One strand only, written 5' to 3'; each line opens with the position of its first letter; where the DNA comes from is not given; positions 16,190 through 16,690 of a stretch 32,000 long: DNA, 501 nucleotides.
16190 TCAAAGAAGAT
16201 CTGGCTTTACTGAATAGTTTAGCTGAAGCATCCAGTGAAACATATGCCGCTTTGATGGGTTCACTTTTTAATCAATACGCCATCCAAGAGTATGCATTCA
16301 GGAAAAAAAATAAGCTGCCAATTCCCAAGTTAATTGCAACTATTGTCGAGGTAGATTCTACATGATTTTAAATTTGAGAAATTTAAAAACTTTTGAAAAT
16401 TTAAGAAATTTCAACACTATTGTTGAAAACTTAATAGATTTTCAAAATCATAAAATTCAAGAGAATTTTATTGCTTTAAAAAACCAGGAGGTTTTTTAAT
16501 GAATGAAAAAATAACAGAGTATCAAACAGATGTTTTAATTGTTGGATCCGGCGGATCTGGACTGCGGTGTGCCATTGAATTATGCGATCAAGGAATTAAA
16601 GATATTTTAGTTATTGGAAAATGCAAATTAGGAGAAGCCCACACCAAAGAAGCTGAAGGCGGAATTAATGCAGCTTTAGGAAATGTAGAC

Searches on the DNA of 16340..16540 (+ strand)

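Call 72: search_rna_families(source=window, start=16340, end=16540, threshold=evalue, max_evalue=1)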
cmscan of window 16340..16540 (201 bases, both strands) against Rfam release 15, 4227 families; matches with E-value up to 1: 2.
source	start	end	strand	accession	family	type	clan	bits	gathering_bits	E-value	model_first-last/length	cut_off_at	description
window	16390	16446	-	RF00900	mir-255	Gene; miRNA;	-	20.2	50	0.22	1-59/59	no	mir-255 microRNA precursor family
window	16474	16499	-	RF00900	mir-255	Gene; miRNA;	-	18.6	50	0.54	1-59/59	no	mir-255 microRNA precursor family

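Call 117: build_rna_model(alignment_id=A8, structure=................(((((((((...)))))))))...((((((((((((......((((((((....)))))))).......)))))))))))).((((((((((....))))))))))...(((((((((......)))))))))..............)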
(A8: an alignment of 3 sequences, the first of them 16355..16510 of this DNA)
Model R1 built from alignment A8 (3 sequences, 163 columns); structure: as given.
model positions 156; base pairs 48; branch points 3; effective number of sequences 1.26; information 0.591 bits per position. Calibrated on 0.2 Mb of random sequence (short: E-values are rough).
structure used (alignment columns):
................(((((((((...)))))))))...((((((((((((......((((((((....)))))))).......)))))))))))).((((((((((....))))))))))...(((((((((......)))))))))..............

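Call 118: search_with_rna_model(model_id=R1, source=window, filters=off, max_evalue=10)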
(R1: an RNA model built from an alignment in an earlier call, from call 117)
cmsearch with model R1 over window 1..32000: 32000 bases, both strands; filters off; matches with E-value up to 10: 40.
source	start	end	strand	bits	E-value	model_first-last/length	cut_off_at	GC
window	16355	16510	+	144.9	1.3e-25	1-156/156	no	0.19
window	7908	8032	+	105.5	2.9e-18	1-156/156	no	0.21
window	7908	8032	-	32.1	0.00016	1-156/156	no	0.21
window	16412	16590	-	28.3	0.0008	1-156/156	no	0.31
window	16290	16399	-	14.8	0.27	1-156/156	no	0.28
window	5094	5211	+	13.6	0.46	1-156/156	no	0.28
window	26314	26442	+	13.1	0.57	1-156/156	no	0.31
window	25976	26107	+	12.6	0.69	1-156/156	no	0.33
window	18543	18701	-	11.9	0.96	1-156/156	no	0.33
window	21779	21886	-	11.4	1.2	1-156/156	no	0.28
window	4122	4244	+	10.6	1.7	1-156/156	no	0.34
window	19973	20096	-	10.4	1.8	1-156/156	no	0.36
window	9013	9113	+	10.4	1.8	1-156/156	no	0.33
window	20970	21069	+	10.3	1.9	1-156/156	no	0.31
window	20292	20443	+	9.7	2.4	1-156/156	no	0.32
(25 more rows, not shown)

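Call 120: search_with_rna_model(model_id=R1, sources=[L002, L148, L149, L150, L151, L004, L012, L017, L023, L037, L042, L046, L062, L063, L070, L077, L081, L103, L109, L112, L117, L118, L119, L120, L121, L122, L123, L124, L125, L126, L127, L128, L129, L130, L131, L132, L133, L134, L135, L136, L137, L138, L139, L140, L141, L142, L143, L144, L145, L146, L147, L152, L153, L154, L155, L156, L158], max_evalue=1)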
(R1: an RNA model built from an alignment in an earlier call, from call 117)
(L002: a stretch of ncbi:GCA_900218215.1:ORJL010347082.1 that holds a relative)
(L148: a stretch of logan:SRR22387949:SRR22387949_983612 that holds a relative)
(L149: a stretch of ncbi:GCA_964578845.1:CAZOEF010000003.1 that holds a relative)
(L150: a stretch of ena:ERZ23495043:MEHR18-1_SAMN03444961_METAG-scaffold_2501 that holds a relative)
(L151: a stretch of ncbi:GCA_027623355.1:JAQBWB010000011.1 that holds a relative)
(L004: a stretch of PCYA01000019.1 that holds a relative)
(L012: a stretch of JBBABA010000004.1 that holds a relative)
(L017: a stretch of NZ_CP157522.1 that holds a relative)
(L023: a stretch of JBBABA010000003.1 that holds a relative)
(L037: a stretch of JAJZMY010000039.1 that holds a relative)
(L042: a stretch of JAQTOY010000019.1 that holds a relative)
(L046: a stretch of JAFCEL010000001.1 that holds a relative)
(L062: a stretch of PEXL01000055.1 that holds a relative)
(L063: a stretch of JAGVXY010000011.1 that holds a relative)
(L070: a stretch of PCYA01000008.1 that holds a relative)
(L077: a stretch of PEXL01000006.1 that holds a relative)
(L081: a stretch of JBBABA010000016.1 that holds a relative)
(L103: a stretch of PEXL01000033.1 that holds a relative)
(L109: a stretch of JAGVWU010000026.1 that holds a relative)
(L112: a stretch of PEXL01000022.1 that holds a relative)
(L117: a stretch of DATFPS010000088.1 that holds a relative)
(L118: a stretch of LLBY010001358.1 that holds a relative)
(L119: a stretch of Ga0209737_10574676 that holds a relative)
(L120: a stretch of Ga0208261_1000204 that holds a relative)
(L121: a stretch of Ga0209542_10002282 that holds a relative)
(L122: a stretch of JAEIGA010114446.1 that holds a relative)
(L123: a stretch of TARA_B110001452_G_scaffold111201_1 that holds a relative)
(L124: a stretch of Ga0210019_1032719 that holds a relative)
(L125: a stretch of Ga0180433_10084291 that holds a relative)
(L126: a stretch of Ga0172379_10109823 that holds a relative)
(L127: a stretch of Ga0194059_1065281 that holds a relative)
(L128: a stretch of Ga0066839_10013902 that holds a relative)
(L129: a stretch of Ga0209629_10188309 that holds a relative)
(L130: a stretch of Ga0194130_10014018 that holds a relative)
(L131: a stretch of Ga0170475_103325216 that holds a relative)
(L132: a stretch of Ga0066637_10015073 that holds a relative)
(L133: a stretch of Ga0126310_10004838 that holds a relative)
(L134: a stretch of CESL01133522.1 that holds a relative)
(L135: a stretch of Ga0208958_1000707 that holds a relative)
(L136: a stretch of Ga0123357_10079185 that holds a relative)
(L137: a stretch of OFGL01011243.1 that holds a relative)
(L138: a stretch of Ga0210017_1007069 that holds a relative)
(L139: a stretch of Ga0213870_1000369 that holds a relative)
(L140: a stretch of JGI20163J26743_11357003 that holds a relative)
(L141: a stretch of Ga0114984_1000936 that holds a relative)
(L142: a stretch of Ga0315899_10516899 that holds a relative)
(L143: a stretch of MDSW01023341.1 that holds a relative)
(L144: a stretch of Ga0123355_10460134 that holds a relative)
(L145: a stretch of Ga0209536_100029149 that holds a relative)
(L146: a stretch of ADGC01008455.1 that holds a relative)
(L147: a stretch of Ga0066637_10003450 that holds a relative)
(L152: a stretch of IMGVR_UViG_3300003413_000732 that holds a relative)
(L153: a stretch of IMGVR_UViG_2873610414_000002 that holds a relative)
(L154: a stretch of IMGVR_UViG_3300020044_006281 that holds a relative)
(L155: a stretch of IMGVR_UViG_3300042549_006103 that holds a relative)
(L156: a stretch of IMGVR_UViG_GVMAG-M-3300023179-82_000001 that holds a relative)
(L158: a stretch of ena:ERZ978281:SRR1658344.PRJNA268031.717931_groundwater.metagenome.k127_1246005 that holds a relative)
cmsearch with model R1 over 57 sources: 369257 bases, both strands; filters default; matches with E-value up to 1: 46.
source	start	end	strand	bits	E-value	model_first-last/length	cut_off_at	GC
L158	427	582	+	148.8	2.8e-25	1-156/156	no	0.21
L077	1622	1761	+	39.9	6.3e-05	1-156/156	no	0.3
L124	1470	1591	-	31.6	0.0022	1-156/156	no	0.27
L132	3775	3896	-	31.6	0.0023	1-156/156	no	0.27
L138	1056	1177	+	31.6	0.0023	1-156/156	no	0.27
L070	1810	1923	-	30.7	0.0033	1-156/156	no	0.38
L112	5563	5674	+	29.6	0.0053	1-156/156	no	0.3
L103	7744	7855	-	28.5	0.0087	1-156/156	no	0.29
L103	7743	7853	+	27.6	0.013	1-156/156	no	0.29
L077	1540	1663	-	27.4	0.014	1-156/156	no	0.32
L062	890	970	-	27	0.016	1-156/156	no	0.26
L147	9507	9587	-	27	0.016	1-156/156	no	0.26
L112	5565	5711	-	26.8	0.018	1-156/156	no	0.31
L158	463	519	-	25.9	0.026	37-93/156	no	0.23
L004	1199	1327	-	25.6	0.03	1-156/156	no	0.36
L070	1069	1178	-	23.5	0.074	1-156/156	no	0.31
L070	1709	1828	+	23.4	0.076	1-156/156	no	0.37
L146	8428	8535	+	23.4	0.077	1-156/156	no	0.3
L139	10683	10769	-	23.1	0.086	1-156/156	no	0.25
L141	5068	5161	+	22.9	0.097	1-156/156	no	0.35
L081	3127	3253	+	22.6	0.11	1-156/156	no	0.36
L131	704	837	-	22.5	0.11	1-156/156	no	0.33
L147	6925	7038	+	22.1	0.14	1-156/156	no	0.26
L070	1037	1157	+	21.9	0.15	1-156/156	no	0.36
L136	1123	1146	+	21.4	0.19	95-118/156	no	0.17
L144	502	525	-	21.4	0.19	95-118/156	no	0.17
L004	1194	1270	+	21.3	0.19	1-156/156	no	0.31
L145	6717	6738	-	21.2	0.2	96-117/156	no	0.14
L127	818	841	+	21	0.22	95-118/156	no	0.08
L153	2763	2786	+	20.7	0.25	95-118/156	no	0.17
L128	1539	1562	-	19.9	0.34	95-118/156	no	0.25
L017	5019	5185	-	19.9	0.35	1-156/156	no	0.34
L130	208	231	+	19.8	0.37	95-118/156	no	0.12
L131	6516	6539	-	19.8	0.37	95-118/156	no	0.12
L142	31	54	-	19.8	0.37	95-118/156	no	0.12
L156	876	899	+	19.6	0.39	95-118/156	no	0.08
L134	1733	1756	+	19.5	0.42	95-118/156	no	0.21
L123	4070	4120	+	18.8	0.56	94-145/156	no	0.2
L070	5161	5300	+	18.7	0.59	1-156/156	no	0.38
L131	2723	2844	+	18.6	0.6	1-156/156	no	0.33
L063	4489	4510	-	18.3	0.7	96-117/156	no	0.14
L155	5783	5806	+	18.2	0.72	95-118/156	no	0.08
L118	341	362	+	17.6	0.93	96-117/156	no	0.14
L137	2035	2056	-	17.6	0.93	96-117/156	no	0.14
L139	395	534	+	17.6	0.94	1-156/156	no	0.31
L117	3913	4041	-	17.5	0.97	1-156/156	no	0.33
